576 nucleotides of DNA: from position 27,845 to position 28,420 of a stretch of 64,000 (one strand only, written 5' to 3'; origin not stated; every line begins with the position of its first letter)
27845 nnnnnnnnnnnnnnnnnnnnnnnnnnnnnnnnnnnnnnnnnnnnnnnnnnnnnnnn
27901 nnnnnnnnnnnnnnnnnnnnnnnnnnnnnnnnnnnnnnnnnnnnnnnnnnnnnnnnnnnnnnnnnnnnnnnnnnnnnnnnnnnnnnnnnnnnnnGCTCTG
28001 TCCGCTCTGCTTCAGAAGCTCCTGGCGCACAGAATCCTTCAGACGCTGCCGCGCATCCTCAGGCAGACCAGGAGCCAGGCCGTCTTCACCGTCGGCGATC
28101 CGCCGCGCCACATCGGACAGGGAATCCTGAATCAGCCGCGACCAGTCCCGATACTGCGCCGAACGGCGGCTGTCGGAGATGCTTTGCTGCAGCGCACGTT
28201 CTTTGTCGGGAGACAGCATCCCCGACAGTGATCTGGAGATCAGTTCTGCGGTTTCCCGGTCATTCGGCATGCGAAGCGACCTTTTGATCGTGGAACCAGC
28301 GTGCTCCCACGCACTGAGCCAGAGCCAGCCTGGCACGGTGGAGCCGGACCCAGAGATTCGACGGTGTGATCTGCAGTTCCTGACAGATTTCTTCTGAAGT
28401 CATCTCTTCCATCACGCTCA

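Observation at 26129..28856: ECF sigma factor coupled to an anti-sigma-like / Ser-Thr kinase / sensor fusion with Ser at all three Zn-ligand positions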

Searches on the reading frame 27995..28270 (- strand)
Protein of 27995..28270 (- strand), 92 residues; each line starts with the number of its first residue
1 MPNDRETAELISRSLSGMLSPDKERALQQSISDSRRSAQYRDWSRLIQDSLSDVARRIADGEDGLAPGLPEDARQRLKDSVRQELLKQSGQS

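Call 17: search_solved_structures(query=A2, max_evalue=10, show_alignments=5)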
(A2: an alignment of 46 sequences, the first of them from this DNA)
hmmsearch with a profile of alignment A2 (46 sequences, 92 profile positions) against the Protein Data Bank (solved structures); distinct sequences matched with E-value up to 10: 8.
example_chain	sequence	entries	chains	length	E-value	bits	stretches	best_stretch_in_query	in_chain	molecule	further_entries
5cwp_A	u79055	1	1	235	0.21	15.1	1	18-88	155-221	Designed helical repeat protein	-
3k1h_A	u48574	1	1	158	0.22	15.1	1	23-87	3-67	Putative uncharacterized protein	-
4o94_A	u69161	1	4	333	0.24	14.9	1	37-86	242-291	TRAP dicarboxylate transporter DctP subunit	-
3k1i_C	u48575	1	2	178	0.37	14.3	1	13-87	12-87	Putative uncharacterized protein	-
6lea_C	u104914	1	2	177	0.38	14.3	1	13-87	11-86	Uncharacterized protein HP_1076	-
3l57_A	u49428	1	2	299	6.3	10.4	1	32-87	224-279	Mobilization protein TraI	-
3l6t_A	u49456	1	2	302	6.4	10.4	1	32-87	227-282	Mobilization protein TraI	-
8a1b_A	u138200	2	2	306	6.6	10.3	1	32-87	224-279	TraI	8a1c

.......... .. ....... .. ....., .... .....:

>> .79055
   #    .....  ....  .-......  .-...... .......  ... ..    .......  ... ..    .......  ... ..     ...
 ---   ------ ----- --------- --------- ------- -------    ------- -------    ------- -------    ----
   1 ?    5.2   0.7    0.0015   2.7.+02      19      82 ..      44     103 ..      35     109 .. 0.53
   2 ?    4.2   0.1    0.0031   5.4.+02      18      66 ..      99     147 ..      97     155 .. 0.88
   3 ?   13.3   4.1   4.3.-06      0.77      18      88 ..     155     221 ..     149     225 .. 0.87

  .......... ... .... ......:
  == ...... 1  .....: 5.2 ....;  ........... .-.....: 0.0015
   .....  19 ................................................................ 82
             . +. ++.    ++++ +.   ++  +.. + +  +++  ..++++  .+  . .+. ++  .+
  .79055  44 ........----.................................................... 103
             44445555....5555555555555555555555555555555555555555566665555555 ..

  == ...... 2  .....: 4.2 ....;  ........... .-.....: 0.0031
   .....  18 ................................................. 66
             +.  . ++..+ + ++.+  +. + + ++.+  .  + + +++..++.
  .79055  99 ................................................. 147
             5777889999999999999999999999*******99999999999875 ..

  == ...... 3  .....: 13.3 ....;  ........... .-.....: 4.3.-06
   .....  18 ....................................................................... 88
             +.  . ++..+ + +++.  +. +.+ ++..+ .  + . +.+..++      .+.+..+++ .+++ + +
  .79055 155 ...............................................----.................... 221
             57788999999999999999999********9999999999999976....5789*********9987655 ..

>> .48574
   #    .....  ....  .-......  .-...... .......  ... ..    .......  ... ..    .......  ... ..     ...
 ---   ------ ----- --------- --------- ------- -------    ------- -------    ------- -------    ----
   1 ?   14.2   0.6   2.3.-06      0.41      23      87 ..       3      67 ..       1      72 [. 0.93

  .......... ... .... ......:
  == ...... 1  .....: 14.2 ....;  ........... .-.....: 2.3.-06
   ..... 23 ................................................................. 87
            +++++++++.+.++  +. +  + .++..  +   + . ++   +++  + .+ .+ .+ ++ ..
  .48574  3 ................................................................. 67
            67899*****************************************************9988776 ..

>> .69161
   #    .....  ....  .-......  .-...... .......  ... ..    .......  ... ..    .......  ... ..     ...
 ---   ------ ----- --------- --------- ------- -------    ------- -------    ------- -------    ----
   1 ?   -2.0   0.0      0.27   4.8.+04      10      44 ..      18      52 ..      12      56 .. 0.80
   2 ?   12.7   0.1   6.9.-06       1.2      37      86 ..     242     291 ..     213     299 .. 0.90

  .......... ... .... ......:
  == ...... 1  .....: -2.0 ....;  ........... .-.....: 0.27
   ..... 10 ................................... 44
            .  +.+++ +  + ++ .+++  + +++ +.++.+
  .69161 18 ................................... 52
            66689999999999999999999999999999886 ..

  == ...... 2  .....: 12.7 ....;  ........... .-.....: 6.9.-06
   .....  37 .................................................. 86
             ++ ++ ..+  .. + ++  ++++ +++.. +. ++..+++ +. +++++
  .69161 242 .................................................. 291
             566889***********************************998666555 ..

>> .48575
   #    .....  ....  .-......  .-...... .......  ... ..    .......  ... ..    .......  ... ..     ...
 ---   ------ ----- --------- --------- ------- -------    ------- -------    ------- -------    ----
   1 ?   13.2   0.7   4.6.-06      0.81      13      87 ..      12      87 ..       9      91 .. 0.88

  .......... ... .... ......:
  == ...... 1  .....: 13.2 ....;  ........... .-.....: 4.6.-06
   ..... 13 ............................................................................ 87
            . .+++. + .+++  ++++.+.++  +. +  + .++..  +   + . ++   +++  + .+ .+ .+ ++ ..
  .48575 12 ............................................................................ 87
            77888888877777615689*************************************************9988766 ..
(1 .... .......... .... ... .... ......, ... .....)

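Call 22: predict_structure(alignment_id=A2)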
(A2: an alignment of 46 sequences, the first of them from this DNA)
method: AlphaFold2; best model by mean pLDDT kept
length: 92 residues; sequences in the alignment: 46
mean_pLDDT: 76.6   pTM: 0.51
mean pLDDT of the five models: 76.6, 72.0, 68.9, 67.8, 67.3
residues with pLDDT >= 90: 0; 70-90: 77; 50-70: 12; < 50: 3
segments of 3 or more residues with pLDDT < 50: none
pLDDT, mean of each block of 10 residues (from residue 1): 72 81 83 82 80 76 69 79 73 49
secondary structure, 60 per line:
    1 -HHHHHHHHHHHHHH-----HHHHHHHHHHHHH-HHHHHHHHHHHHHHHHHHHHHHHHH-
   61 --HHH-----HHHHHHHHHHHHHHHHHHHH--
elements in order: H2-15 H21-33 H35-59 H71-90

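Call 24: fold_search(model_id=the predicted structure, library=pdb)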
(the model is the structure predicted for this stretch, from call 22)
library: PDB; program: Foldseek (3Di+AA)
matches with E <= 10: 14; with E <= 0.001: 0
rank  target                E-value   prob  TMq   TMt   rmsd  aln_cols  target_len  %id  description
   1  5wuq_D                2.1e+00  0.44  0.43  0.55   4.4        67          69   15  Crystal structure of SigW in complex with its anti-sigma RsiW, a zinc binding form (released 2017-03-29)
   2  6sn1_B                2.3e+00  0.13  0.33  0.08  13.3        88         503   20  Crystal structure of the human INTS13-INTS14 complex (released 2020-07-22)
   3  6in7_A                2.5e+00  0.33  0.41  0.47  10.3        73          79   16  Crystal structure of AlgU in complex with MucA(cyto) (released 2019-07-24)
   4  8z6g_E                3.4e+00  0.23  0.40  0.51  10.5        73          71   16  the AlgU-MucAcyto complex structure in Pseudomonas aeruginosa (released 2024-05-08)
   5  8z6g_C                3.8e+00  0.21  0.39  0.49  10.7        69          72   16  the AlgU-MucAcyto complex structure in Pseudomonas aeruginosa (released 2024-05-08)
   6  3hug_H                4.9e+00  0.23  0.39  0.57   5.5        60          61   15  Crystal structure of Mycobacterium tuberculosis anti-sigma factor RslA in complex with -35 promoter binding domain of  (released 2010-03-02)
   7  5wuq_C                4.9e+00  0.23  0.43  0.55   4.4        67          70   15  Crystal structure of SigW in complex with its anti-sigma RsiW, a zinc binding form (released 2017-03-29)
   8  8z6g_A                5.2e+00  0.18  0.39  0.50  10.7        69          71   16  the AlgU-MucAcyto complex structure in Pseudomonas aeruginosa (released 2024-05-08)
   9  1sry_A                6.7e+00  0.04  0.29  0.09  12.2        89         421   18  REFINED CRYSTAL STRUCTURE OF THE SERYL-TRNA SYNTHETASE FROM THERMUS THERMOPHILUS AT 2.5 ANGSTROMS RESOLUTION (released 1994-01-31)
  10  3hug_P                7.1e+00  0.18  0.39  0.58   5.5        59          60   15  Crystal structure of Mycobacterium tuberculosis anti-sigma factor RslA in complex with -35 promoter binding domain of  (released 2010-03-02)
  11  5fej_A                7.1e+00  0.04  0.28  0.20  13.5       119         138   12  CopM in the Cu(I)-bound form (released 2016-09-07)
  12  4l8i_A                7.6e+00  0.04  0.28  0.24   8.7        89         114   13  Crystal structure of RSV epitope scaffold FFL_005 (released 2014-02-12)
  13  7r24_A                8.6e+00  0.04  0.27  0.18   9.4        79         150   20  Crystal structure of rat Arc CTD in complex with two anti-Arc nanobodies (released 2022-06-01)
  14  6nye_B                9.7e+00  0.05  0.33  0.32  12.3        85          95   12  Crystal structure of computationally designed protein XAX (released 2020-04-22)

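Call 82: search_protein_families(library=pfam, alignment_id=A2, max_evalue=1)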
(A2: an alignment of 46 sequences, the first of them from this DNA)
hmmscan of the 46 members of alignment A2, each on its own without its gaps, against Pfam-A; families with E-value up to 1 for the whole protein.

A. member 1, seq(92 aa): 1 family
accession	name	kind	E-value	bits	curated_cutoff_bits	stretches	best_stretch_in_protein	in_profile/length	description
PF22733.1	NNH1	-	0.023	15.3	27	1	35-85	38-89/177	NACHT N-terminal Helical domain 1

B. families by the number of members that match (of 46 scanned): 41 families (the first 25 are shown)
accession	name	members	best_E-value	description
PF13490.11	zf-HC2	21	6.5e-06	Putative zinc-finger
PF24704.1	DUF7667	4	0.067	Family of unknown function (DUF7667)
PF20891.2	DUF6844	2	0.07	Domain of unknown function (DUF6844)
PF20336.3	DUF6631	1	0.0019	Family of unknown function (DUF6631)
PF20271.3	CATASP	1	0.007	CATRA-Associated Small Protein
PF11592.13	AvrPto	1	0.0088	Central core of the bacterial effector protein AvrPto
PF14239.11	RRXRR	1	0.009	RRXRR protein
PF12170.13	DNA_pol3_tau_5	1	0.01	DNA polymerase III tau subunit V interacting with alpha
PF16572.11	HlyD_D4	1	0.014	Long alpha hairpin domain of cation efflux system protein, CusB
PF20439.3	SpoIVA_C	1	0.016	Sporulation stage IV protein A, C-terminal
PF22733.1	NNH1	1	0.023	NACHT N-terminal Helical domain 1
PF06514.17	PsbU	1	0.026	Photosystem II 12 kDa extrinsic protein (PsbU)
PF18208.6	NES_C_h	1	0.031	Nicking enzyme C-terminal middle helical domain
PF02993.19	MCPVI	1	0.034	Minor capsid protein VI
PF24850.1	CC_BshC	1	0.036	Bacillithiol biosynthesis BshC, C-terminal coiled-coil domain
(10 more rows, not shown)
